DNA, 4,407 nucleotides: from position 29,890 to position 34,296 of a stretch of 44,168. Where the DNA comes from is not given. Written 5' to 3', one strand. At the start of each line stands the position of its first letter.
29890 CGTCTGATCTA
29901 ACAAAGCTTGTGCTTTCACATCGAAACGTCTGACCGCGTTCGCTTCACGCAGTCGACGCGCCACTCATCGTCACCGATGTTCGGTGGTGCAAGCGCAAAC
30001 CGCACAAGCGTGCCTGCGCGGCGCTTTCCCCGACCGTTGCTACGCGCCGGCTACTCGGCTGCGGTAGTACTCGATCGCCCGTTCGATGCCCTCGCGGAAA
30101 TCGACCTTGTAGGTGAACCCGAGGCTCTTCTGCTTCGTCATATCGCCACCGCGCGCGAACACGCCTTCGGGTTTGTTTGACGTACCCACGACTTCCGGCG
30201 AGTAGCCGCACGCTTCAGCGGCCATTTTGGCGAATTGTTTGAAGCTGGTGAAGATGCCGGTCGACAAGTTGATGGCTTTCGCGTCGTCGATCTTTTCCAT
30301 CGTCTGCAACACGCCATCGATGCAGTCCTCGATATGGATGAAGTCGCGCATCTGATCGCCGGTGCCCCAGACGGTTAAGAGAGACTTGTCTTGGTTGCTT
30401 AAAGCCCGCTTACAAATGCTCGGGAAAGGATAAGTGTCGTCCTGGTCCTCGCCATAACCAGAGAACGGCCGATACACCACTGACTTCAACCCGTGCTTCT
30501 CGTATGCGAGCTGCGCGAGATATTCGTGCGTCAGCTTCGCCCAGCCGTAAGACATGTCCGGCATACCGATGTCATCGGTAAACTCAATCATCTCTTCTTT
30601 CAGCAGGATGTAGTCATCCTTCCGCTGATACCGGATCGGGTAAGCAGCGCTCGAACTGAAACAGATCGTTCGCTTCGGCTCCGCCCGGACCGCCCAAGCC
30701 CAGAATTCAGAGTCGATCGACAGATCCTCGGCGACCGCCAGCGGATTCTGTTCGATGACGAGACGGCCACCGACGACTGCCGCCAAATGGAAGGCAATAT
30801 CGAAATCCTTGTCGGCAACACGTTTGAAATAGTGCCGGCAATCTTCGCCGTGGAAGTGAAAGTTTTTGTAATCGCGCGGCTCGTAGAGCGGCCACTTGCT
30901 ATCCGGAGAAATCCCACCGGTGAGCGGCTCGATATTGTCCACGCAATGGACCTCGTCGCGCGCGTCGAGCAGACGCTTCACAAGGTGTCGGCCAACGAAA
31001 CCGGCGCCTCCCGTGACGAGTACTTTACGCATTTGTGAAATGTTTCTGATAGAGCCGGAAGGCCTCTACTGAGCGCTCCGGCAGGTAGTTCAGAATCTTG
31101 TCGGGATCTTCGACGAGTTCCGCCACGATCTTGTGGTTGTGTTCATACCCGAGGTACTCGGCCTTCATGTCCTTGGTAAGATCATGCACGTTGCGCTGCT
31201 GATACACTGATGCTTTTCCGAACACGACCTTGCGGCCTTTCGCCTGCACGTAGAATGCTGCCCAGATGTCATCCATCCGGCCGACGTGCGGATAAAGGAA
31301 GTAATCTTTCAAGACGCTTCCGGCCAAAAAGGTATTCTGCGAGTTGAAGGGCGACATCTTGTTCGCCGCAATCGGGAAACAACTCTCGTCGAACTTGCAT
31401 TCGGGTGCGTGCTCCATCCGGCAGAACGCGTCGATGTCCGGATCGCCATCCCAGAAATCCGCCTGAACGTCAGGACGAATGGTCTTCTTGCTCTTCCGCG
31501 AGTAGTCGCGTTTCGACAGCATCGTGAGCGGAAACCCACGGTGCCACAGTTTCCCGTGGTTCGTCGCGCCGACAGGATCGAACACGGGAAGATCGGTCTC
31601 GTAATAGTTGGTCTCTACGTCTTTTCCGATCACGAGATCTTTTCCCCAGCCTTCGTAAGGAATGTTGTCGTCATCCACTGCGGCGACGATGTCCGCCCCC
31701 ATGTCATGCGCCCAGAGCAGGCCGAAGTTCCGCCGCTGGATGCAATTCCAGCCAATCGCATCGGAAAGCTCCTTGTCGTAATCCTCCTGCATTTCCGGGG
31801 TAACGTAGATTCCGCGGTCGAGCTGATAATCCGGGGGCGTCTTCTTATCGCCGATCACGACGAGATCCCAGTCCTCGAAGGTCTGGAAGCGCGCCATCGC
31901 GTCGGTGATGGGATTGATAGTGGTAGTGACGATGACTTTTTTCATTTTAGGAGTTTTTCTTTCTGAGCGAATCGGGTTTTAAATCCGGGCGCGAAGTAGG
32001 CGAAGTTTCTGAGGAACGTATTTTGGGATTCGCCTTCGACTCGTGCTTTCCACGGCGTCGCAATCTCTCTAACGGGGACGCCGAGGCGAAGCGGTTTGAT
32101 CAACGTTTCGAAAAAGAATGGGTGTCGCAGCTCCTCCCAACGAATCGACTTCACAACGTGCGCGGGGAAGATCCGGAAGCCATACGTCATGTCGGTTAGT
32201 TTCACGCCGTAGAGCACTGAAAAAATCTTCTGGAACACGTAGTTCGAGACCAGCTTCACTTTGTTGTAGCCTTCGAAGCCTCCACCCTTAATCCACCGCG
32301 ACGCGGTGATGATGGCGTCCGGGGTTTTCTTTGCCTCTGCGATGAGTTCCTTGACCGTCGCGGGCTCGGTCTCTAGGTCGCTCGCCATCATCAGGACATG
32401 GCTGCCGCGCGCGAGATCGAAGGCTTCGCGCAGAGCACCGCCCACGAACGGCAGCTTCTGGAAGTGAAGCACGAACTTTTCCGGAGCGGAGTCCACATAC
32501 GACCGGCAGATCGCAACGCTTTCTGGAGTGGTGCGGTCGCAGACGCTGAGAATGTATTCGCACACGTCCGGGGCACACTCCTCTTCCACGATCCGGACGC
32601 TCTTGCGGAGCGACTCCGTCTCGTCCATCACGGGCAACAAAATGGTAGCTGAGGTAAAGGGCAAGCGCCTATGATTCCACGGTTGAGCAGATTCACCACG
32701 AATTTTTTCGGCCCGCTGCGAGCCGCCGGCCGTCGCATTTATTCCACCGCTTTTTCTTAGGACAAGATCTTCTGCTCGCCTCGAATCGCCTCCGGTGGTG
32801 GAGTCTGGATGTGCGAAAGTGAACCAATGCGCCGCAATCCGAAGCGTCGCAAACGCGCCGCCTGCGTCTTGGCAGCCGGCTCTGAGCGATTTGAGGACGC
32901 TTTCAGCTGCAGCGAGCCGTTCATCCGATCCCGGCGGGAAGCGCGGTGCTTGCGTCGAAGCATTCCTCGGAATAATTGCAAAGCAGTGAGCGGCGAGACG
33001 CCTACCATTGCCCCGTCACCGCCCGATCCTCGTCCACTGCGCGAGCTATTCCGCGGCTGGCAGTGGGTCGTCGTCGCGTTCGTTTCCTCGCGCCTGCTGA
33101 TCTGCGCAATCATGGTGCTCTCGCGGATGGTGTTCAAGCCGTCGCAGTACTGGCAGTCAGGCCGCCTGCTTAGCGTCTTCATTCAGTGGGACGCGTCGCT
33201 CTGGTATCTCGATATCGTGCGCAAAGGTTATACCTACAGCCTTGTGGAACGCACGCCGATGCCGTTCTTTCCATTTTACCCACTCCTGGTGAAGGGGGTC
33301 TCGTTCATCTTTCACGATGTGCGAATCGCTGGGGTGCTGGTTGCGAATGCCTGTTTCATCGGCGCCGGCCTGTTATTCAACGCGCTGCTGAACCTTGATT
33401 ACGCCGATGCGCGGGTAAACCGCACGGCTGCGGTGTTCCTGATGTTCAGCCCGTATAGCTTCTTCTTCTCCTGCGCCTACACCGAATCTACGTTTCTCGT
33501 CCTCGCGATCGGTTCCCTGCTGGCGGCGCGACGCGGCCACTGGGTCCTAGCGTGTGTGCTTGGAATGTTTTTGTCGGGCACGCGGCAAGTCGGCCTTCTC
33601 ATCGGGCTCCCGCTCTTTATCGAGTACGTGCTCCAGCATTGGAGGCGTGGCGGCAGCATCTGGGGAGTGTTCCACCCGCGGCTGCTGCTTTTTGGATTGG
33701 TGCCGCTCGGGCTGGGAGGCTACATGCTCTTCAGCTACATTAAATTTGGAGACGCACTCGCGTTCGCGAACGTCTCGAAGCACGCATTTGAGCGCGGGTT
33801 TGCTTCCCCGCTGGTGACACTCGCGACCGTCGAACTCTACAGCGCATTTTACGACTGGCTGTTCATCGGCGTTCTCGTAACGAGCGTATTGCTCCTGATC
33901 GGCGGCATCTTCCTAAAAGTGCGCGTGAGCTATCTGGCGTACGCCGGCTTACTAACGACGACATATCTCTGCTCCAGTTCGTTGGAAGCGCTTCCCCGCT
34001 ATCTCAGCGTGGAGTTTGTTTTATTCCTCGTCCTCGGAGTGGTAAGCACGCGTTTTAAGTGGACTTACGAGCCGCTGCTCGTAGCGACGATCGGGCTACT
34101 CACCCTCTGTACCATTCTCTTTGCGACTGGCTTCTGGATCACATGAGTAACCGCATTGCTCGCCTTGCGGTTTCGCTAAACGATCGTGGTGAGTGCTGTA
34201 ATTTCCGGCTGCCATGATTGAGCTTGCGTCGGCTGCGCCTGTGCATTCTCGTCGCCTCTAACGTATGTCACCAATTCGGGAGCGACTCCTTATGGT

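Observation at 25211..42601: Iterated GT-C / lipoprotein modules: six GT-C glycosyltransferases, five of them PIG-V-like, in 17 kb, four followed by a cognate lipoprotein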

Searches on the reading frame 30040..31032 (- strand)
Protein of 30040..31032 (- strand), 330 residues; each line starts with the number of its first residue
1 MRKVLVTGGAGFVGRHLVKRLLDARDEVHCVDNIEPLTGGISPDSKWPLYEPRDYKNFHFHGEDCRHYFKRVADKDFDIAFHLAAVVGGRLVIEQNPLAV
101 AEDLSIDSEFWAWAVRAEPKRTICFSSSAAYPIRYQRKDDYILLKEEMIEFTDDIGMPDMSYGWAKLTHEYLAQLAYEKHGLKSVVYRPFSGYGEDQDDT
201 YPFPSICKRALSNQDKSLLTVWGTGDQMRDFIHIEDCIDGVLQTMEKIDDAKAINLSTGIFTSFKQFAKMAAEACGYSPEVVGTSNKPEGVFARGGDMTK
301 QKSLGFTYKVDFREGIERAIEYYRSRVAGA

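Call 6: search_protein_families(library=pfam, proteins=[window:30040-31032:-], max_evalue=0.01)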
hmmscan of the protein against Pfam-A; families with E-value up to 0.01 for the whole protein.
window:30040-31032:- (330 aa): 4 families
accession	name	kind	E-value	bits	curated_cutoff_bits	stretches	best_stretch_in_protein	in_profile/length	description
PF01370.27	Epimerase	-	4.2e-32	111.9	20.9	1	4-255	1-238/240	NAD dependent epimerase/dehydratase family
PF16363.11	GDP_Man_Dehyd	-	1.3e-21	77.9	27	1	5-317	1-330/332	GDP-mannose 4,6 dehydratase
PF07993.18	NAD_binding_4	-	1.3e-08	34.8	20.1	2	6-29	1-27/258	Male sterility protein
PF01073.25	3Beta_HSD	-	2e-05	24.2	22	1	5-41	1-31/280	3-beta hydroxysteroid dehydrogenase/isomerase family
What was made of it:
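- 30040..31032 (-): SDR epimerase/dehydratase 1. Pfam Epimerase at 4e-32 (call 6).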

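Call 38: search_solved_structures(query=window:30040-31032:-, max_evalue=1e-10)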
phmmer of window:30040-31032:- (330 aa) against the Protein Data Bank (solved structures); distinct sequences matched with E-value up to 1e-10: 37.
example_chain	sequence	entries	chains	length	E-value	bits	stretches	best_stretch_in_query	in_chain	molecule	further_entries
4zrm_A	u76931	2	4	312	1.9e-20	76.7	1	154-325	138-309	UDP-glucose 4-epimerase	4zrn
6kv9_A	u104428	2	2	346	3e-19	72.7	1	4-330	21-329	MoeE5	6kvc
8vr2_A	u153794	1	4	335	6.2e-18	68.4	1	2-323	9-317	NAD-dependent epimerase/dehydratase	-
6zl6_A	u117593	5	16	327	1e-17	67.7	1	3-324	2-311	Epimerase domain-containing protein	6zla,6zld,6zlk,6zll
6zlj_A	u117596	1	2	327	3.5e-17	65.9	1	3-324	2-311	Epimerase domain-containing protein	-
9rl0_E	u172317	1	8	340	7.6e-16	61.5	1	3-323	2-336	CDP-tyvelose 2-epimerase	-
6bwl_A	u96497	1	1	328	1.1e-15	60.9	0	157-271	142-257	Pal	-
6wjb_A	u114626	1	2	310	1.6e-15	60.4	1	3-269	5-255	NAD-dependent epimerase/dehydratase family protein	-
7cxt_A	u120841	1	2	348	7.1e-15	58.3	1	216-325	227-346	GDP-L-fucose synthase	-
7m13_A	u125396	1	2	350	7.3e-15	58.3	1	216-325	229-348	GDP-L-fucose synthase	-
6wj9_A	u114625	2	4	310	1.2e-14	57.6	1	3-269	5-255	NAD-dependent epimerase/dehydratase family protein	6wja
7anc_A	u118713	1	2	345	1.3e-14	57.5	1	216-324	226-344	GDP-L-fucose synthase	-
8sg0_A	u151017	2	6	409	1.4e-14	57.4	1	3-318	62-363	GDP-mannose 3,5-epimerase | GDP-mannose 3,5 epimerase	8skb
6dnt_A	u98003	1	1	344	4.2e-14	55.8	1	3-323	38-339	NAD-dependent epimerase/dehydratase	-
4lk3_A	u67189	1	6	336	1.3e-13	54.2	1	2-326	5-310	UDP-glucuronic acid decarboxylase 1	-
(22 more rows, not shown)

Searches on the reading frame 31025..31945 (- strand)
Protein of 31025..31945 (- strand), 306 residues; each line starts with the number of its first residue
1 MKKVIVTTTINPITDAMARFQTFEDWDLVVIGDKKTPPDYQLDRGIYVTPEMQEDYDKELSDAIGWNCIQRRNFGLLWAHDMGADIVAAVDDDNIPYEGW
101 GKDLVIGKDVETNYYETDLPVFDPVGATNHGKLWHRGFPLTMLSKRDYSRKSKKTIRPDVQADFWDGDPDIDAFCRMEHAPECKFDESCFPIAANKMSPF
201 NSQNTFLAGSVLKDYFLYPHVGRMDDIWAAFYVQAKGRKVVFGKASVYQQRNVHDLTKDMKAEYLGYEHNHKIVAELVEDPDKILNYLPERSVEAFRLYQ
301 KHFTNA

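Call 6: search_protein_families(library=pfam, proteins=[window:31025-31945:-], max_evalue=0.01)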
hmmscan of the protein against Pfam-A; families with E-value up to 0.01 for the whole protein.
window:31025-31945:- (306 aa): 0 families

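Call 9: search_protein_families(library=ncbifam, proteins=[window:31025-31945:-], max_evalue=0.1)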
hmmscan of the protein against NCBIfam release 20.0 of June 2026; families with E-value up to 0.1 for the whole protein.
window:31025-31945:- (306 aa): 0 families

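Call 34: search_protein_families(library=pfam, proteins=[window:31025-31945:-], max_evalue=10)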
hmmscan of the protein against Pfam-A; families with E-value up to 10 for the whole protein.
window:31025-31945:- (306 aa): 1 family
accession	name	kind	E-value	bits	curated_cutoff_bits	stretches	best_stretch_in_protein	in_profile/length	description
PF03385.23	STELLO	-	0.014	14.6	27.8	1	223-275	1-57/387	STELLO glycosyltransferases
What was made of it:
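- On GT75 NDP-pyranose mutase (MtdL/Hyg20/plant UAM): Pfam STELLO scores only 14.6 bits (call 34).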

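Call 67: search_solved_structures(query=window:31025-31945:-, max_evalue=1, show_alignments=1)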
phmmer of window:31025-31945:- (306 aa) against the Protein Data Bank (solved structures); distinct sequences matched with E-value up to 1: 5.
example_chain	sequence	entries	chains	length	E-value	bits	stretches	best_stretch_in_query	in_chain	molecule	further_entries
7yua_A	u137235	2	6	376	8.7e-14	54.6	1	49-266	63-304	Transglycosylse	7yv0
7xpr_A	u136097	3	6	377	8.8e-14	54.6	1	49-266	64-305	Transglycosylse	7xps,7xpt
8hl8_A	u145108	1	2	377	1.8e-13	53.6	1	49-266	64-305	Transglycosylse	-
7xpu_A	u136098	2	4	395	2.7e-13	53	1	49-266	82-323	Transglycosylse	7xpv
6zyw_M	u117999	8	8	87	0.31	13.4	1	56-81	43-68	Dynein light chain | Dynein light chain LC8_3a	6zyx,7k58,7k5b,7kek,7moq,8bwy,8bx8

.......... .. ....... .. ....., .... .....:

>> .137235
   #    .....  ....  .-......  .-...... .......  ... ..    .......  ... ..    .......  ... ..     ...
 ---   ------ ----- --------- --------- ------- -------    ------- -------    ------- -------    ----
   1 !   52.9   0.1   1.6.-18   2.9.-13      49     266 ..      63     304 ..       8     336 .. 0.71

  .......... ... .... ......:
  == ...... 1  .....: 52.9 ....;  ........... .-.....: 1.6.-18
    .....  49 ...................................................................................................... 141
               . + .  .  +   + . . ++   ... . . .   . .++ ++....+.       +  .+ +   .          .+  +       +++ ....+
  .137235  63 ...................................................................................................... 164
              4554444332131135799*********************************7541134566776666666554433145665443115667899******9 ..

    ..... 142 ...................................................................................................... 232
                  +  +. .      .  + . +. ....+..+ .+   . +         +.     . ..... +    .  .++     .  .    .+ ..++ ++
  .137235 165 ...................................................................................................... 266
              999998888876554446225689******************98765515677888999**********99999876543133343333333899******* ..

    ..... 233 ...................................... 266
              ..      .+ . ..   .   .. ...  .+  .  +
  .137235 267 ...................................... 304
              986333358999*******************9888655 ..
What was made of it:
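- Checked: It matches MtdL (PDB 7XPR) at E=9e-14 (call 67).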

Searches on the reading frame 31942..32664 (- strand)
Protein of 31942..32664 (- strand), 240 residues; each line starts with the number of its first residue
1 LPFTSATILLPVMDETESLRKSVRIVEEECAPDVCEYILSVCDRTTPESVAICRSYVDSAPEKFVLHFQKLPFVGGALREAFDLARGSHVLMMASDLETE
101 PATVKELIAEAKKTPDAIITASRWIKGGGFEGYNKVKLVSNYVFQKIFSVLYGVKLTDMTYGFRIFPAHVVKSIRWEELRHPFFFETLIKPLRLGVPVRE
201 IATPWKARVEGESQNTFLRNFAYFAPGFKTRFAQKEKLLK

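Call 6: search_protein_families(library=pfam, proteins=[window:31942-32664:-], max_evalue=0.01)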
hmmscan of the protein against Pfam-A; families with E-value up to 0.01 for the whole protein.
window:31942-32664:- (240 aa): 1 family
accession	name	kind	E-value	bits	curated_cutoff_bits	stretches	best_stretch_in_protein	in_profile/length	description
PF00535.33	Glycos_transf_2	-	1.9e-12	47.9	23.3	1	7-172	1-165/168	Glycosyl transferase family 2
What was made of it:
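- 31942..32664 (-): Dpm1/GtrB-like GT2 no. 1 (polyprenyl-phosphate sugar synthase-like). Pfam GT2 (call 6).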

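Call 9: search_protein_families(library=ncbifam, proteins=[window:31942-32664:-], max_evalue=0.1)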
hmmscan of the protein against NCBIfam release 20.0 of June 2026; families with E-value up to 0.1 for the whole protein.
window:31942-32664:- (240 aa): 4 families
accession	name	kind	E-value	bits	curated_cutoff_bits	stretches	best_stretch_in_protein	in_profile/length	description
TIGR04182.1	glyco_TIGR04182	equivalog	1.2e-08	34.8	325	1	7-212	3-197/293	S-layer glycoprotein N-glycosyltransferase AglJ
NF041391.1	DPhHxTase_Halo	equivalog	6.8e-08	31.8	375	1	129-212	108-189/213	dolichyl-phosphate hexose transferase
NF047588.1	GlcsyltransPgfSStrep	equivalog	4.7e-06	26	500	1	7-175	4-168/308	glycosyltransferase PgfS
NF007986.1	PRK10714.1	equivalog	0.0022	17.1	529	1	6-173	8-171/316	undecaprenyl-phosphate 4-deoxy-4-formamido-L-arabinose transferase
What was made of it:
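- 31942..32664 (-): Weak NCBIfam hits to AglJ, dolichyl-P-hexose transferase, PgfS and ArnC (call 9).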

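Call 88: search_solved_structures(query=window:31942-32664:-, max_evalue=0.001)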
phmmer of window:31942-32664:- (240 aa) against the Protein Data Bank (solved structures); distinct sequences matched with E-value up to 0.001: 1.
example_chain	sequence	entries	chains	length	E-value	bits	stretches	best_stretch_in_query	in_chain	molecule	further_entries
5mlz_A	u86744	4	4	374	1.4e-05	27.9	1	6-216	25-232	Dolichol monophosphate mannose synthase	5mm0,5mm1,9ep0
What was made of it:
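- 31942..32664 (-): Best PDB hit is DPMS 5MLZ at 1.4e-5 (call 88).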

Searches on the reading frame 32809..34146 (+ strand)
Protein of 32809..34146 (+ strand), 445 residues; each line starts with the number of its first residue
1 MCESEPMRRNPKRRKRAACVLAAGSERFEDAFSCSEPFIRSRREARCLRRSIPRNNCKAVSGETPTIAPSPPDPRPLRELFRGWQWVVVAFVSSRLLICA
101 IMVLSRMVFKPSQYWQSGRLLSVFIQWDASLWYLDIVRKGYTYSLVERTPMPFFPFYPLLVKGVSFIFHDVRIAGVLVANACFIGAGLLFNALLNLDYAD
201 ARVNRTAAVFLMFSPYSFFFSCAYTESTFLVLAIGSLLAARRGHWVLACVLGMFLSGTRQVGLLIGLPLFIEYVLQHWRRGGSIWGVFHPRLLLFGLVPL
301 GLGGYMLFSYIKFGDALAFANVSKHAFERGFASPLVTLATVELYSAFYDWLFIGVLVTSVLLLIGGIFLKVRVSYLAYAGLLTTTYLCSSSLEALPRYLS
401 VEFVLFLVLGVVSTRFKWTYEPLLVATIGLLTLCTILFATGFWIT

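Call 4: search_protein_families(library=pfam, proteins=[window:32809-34146:+], max_evalue=1)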
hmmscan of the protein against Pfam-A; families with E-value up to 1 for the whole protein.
window:32809-34146:+ (445 aa): 2 families
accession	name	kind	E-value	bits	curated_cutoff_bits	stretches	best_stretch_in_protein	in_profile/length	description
PF04188.19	Mannosyl_trans2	-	0.00056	19.8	22.4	1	119-254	53-194/443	Mannosyltransferase (PIG-V)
PF08122.17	NDUF_B12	-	0.13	12.6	22.7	0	77-93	22-38/55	NADH-ubiquinone oxidoreductase B12 subunit family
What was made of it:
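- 32809..34146 (+): PIG-V-like GT-C B. PF04188 scores 19.8 bits, below the gathering score (call 4).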
